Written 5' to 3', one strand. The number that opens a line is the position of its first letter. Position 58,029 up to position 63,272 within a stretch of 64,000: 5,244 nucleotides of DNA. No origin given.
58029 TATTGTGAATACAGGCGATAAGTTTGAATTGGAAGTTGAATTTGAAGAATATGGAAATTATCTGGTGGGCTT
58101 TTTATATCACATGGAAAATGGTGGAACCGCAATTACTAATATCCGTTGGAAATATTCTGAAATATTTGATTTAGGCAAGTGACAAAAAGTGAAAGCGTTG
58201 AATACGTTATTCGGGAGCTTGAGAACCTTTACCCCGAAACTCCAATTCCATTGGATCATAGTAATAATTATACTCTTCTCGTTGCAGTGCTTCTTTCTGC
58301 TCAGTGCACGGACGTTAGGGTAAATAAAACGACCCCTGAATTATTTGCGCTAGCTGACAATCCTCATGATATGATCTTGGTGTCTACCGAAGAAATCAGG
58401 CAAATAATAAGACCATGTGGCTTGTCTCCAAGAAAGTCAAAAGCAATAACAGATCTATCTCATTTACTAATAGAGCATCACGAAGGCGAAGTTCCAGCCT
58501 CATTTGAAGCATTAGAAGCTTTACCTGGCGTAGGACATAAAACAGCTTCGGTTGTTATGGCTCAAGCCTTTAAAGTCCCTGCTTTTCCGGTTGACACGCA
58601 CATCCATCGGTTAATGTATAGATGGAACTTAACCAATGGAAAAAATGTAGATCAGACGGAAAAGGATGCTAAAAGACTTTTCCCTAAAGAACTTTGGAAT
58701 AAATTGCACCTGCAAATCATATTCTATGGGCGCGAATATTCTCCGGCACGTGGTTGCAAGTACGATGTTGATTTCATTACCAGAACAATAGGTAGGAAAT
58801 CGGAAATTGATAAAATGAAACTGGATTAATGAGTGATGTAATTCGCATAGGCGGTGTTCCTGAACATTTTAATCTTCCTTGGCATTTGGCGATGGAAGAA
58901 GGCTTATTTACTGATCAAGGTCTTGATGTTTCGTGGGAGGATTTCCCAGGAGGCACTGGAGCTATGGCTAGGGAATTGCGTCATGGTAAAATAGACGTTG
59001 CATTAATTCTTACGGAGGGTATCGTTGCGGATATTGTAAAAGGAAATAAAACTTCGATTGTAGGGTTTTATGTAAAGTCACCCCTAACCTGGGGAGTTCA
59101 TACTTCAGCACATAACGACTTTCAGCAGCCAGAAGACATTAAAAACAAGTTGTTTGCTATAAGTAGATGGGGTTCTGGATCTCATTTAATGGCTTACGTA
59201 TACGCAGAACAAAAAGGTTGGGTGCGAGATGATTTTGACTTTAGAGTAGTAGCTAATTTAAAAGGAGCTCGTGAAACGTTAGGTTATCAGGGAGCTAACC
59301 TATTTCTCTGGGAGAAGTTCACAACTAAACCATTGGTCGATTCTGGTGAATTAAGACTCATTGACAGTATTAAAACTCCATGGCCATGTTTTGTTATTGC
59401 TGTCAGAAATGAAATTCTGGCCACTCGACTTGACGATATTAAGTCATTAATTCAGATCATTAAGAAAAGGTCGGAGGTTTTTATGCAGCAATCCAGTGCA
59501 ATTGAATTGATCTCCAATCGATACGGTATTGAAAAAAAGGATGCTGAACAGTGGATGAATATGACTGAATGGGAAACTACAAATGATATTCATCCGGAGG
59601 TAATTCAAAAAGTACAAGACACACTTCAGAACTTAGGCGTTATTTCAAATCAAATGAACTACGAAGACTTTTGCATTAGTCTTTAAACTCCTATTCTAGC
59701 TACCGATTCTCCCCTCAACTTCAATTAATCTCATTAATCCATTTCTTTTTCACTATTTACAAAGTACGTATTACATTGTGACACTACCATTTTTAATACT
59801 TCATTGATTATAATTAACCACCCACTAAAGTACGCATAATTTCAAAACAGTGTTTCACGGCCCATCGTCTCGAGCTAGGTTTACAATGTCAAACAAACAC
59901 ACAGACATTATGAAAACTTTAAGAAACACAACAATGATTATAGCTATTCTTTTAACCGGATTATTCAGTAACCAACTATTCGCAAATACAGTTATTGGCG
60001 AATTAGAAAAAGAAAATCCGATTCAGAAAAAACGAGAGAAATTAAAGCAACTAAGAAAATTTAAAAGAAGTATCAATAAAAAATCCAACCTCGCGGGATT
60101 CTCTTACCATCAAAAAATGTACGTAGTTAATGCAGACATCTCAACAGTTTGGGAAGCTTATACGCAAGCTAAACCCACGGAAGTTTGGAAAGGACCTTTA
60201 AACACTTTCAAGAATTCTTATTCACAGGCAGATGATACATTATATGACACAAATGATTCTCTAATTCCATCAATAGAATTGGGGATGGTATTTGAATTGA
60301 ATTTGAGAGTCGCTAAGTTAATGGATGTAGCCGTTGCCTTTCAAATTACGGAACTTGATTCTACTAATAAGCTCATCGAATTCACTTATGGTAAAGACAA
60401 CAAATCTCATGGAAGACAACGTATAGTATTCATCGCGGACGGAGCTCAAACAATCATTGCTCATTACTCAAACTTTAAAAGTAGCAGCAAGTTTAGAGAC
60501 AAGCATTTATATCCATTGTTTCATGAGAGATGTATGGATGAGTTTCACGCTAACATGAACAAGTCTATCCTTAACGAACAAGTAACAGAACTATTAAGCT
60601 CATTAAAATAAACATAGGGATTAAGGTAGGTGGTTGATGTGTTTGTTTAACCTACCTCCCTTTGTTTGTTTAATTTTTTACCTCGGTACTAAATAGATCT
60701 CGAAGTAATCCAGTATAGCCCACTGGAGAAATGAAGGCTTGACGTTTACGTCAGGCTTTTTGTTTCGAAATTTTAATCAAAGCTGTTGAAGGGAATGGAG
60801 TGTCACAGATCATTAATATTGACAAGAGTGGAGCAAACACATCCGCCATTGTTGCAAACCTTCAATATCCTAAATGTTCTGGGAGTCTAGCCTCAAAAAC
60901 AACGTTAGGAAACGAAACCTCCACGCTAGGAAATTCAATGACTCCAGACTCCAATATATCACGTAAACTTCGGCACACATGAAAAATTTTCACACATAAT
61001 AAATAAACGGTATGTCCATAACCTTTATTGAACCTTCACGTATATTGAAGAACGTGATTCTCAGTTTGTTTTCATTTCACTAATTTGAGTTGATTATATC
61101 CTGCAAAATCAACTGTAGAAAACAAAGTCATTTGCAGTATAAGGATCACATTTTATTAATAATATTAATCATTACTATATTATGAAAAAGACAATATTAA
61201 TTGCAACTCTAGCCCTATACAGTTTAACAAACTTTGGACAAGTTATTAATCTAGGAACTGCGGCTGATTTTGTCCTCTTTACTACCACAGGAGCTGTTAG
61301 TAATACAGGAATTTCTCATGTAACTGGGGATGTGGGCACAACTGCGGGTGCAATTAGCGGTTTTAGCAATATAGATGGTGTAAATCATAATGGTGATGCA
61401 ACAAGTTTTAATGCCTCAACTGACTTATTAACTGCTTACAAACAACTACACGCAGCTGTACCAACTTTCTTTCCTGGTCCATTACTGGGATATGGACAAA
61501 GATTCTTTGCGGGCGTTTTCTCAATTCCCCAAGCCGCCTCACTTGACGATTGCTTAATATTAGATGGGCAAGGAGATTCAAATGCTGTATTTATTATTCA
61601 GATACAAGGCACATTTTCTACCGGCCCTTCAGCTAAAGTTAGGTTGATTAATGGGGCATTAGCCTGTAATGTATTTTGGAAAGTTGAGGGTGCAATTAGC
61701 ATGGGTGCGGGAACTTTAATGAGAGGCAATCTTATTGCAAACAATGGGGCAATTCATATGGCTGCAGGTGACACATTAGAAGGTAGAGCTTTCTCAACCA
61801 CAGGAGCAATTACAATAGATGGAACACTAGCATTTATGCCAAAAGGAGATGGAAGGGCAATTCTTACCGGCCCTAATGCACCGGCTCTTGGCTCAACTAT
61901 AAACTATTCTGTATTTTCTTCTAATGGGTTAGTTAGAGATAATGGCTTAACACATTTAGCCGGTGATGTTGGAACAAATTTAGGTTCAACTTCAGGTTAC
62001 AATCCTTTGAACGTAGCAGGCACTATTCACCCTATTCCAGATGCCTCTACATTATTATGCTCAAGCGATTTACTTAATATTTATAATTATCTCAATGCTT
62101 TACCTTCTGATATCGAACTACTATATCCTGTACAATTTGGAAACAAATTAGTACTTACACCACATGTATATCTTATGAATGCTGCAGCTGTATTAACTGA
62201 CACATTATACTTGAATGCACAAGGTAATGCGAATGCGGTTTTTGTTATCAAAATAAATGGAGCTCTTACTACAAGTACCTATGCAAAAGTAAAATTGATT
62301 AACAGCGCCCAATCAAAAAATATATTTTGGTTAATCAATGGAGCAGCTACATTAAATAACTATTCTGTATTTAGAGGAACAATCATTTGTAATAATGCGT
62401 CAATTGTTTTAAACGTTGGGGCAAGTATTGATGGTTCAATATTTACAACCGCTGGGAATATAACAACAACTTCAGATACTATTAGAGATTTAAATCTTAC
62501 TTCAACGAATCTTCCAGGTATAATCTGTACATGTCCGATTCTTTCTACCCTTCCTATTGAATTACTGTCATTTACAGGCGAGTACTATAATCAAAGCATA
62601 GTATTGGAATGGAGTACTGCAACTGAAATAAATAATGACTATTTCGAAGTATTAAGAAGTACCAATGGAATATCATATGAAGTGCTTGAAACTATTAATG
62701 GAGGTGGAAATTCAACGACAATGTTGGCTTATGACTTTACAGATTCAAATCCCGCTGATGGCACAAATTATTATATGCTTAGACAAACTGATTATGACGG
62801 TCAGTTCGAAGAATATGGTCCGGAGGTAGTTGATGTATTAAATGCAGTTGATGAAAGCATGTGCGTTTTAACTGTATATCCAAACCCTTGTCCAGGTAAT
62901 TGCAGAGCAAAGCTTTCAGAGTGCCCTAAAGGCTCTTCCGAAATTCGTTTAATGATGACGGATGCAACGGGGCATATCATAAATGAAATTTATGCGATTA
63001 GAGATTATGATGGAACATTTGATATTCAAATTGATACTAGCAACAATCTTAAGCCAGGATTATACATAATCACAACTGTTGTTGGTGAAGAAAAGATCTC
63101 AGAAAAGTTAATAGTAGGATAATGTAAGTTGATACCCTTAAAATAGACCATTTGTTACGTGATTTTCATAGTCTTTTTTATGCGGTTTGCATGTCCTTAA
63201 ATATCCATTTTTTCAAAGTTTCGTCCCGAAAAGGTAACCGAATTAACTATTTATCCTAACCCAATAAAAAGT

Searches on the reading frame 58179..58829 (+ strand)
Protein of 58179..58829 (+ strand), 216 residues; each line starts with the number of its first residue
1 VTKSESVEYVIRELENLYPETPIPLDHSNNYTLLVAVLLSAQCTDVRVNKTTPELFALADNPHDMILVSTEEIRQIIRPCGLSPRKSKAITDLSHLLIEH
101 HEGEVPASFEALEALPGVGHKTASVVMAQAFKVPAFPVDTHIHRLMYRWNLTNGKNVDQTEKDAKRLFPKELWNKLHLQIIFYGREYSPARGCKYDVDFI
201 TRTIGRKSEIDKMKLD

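Call 66: search_protein_families(library=pfam, proteins=[window:58179-58829:+], max_evalue=0.0001)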
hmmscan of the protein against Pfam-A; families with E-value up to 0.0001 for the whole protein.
window:58179-58829:+ (216 aa): 2 families
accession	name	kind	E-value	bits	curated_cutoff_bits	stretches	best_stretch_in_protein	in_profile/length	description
PF00730.31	HhH-GPD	-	1.2e-22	80.7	26.2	1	35-170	1-108/108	HhH-GPD superfamily base excision DNA repair protein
PF00633.29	HHH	-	8.8e-08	32.1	24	1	101-127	2-28/30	Helix-hairpin-helix motif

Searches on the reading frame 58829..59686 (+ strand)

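Call 66: search_protein_families(library=pfam, proteins=[window:58829-59686:+], max_evalue=0.0001)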
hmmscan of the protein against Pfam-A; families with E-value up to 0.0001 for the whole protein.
window:58829-59686:+ (285 aa): 2 families
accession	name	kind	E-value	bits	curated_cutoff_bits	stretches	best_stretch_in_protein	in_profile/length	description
PF22384.1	PBP2_Ca3427_like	-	4.2e-18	66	27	1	88-181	1-95/95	Ca3427-like PBP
PF09084.16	NMT1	-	3.2e-07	30.9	20.5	1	19-138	8-124/216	NMT1/THI5 like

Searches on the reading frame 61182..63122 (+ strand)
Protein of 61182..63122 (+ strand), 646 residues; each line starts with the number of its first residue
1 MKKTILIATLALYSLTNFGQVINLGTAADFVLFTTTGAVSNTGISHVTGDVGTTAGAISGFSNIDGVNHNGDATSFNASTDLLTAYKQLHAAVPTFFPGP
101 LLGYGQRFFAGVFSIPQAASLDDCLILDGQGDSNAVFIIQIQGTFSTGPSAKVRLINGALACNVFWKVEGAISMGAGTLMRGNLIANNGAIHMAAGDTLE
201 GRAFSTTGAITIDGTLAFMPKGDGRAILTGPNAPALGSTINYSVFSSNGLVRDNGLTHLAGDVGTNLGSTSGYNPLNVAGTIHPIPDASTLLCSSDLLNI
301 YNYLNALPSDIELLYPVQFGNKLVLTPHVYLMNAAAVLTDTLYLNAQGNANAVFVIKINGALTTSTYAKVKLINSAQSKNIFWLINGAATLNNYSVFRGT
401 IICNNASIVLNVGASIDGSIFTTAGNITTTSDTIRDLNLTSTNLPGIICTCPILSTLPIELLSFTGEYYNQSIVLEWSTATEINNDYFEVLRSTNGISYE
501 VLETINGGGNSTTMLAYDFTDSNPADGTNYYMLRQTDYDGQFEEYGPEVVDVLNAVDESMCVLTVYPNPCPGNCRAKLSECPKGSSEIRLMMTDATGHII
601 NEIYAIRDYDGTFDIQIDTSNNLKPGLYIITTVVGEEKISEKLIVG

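Call 43: search_protein_families(library=pfam, proteins=[window:61182-63122:+], max_evalue=0.0001)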
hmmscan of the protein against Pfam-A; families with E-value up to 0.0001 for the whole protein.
window:61182-63122:+ (646 aa): 2 families
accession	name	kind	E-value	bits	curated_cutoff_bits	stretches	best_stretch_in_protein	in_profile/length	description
PF11999.13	Ice_binding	-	3.6e-70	236.3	28.7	2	35-214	3-204/208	Ice-binding-like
PF18962.6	Por_Secre_tail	-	6.3e-06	26.8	27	1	565-645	1-75/75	Secretion system C-terminal sorting domain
